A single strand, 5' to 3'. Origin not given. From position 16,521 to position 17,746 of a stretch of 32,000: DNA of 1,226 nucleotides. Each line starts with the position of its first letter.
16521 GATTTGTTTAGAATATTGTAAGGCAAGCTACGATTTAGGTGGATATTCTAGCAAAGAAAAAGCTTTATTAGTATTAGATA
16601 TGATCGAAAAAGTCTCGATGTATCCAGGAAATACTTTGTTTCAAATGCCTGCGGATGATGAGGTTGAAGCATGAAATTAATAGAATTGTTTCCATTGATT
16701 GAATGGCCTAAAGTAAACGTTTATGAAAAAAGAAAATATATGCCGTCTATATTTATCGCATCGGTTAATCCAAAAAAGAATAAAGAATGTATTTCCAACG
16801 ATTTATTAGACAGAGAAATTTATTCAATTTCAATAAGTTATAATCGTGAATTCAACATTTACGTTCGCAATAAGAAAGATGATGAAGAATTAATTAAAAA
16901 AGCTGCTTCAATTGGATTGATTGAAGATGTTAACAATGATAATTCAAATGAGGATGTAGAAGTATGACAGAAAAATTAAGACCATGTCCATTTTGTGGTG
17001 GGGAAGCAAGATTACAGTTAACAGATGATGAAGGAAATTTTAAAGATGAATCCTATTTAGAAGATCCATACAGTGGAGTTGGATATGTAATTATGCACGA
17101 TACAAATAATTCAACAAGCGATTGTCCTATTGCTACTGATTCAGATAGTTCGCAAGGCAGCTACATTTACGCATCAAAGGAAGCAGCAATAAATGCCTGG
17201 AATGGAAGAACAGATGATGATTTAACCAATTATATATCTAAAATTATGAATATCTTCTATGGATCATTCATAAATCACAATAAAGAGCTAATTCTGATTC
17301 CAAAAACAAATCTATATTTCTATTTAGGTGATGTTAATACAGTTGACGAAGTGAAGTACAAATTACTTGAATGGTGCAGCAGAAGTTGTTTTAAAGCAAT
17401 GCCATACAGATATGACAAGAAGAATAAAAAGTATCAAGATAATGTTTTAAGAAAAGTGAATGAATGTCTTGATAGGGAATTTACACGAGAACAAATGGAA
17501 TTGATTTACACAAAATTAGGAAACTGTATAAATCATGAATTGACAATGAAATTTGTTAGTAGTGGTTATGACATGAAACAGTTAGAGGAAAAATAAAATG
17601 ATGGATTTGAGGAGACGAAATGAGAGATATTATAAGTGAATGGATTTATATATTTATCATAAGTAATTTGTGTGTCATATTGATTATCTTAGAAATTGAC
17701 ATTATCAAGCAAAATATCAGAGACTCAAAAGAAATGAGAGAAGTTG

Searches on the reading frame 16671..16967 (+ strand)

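Call 24: search_protein_families(library=pfam, max_evalue=0.05, proteins=[window:16671-16967:+])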
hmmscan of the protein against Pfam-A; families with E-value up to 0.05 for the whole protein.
window:16671-16967:+ (98 aa): 1 family
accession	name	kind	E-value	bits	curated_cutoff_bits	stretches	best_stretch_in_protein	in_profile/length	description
PF07194.16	P2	-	0.025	15.1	23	1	57-88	47-78/81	P2 response regulator binding domain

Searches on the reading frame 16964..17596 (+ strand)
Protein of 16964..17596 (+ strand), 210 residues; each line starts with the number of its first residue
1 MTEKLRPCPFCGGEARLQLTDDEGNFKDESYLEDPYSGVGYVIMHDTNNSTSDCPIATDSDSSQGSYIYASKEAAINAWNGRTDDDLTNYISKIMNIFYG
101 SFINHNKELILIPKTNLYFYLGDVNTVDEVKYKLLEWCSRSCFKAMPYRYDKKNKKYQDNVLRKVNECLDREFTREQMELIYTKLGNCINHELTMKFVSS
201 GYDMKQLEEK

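Call 11: search_protein_families(library=pfam, max_evalue=0.001, proteins=[window:16964-17596:+])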
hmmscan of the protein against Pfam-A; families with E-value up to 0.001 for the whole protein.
window:16964-17596:+ (210 aa): 1 family
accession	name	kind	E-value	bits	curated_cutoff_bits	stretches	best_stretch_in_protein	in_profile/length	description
PF14354.12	Lar_restr_allev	-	1.6e-07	31.9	28.6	1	4-83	2-58/58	Restriction alleviation protein Lar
